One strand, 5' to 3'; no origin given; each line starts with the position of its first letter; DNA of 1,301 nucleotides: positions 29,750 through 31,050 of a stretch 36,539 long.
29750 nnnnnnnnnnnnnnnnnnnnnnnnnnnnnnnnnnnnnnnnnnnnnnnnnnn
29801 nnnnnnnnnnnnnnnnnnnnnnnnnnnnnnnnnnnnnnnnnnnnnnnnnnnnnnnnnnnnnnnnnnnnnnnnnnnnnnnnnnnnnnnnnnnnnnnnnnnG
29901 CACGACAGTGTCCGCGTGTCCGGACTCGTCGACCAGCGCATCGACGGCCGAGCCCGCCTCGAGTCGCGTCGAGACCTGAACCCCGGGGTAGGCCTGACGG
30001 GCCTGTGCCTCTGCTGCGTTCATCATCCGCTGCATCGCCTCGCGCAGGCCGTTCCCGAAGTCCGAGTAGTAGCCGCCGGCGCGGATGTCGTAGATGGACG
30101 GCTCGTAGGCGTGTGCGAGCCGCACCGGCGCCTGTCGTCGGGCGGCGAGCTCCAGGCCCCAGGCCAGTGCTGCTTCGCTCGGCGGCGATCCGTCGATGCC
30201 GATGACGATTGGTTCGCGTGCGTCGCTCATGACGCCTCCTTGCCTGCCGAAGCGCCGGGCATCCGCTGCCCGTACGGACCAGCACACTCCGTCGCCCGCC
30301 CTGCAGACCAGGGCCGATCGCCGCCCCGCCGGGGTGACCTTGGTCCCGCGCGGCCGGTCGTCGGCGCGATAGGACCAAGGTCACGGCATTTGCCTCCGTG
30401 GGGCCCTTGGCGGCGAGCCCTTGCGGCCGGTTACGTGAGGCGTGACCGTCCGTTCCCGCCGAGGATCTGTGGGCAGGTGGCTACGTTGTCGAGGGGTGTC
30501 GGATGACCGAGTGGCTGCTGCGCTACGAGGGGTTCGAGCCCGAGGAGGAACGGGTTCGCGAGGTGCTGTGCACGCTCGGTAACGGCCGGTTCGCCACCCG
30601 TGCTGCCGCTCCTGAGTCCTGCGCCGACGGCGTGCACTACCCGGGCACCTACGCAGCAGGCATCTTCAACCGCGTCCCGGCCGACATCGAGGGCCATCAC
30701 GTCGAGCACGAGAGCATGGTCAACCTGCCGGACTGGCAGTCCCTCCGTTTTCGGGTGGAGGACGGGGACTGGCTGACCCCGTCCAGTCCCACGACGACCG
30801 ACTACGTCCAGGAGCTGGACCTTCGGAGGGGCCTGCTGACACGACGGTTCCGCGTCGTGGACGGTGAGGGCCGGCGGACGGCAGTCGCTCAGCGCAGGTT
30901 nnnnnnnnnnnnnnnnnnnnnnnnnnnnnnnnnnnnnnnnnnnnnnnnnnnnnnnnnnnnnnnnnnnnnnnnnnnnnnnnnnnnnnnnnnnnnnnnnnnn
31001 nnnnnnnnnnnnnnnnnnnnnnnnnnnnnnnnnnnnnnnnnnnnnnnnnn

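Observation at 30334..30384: Pair of boxes that are reverse complements of each other between the second USP gene and GH65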

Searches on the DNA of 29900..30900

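Call 46: search_rna_families(source=window, start=29900, end=30900, threshold=evalue, max_evalue=1)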
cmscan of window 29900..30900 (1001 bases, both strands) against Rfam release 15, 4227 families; matches with E-value up to 1: 0.
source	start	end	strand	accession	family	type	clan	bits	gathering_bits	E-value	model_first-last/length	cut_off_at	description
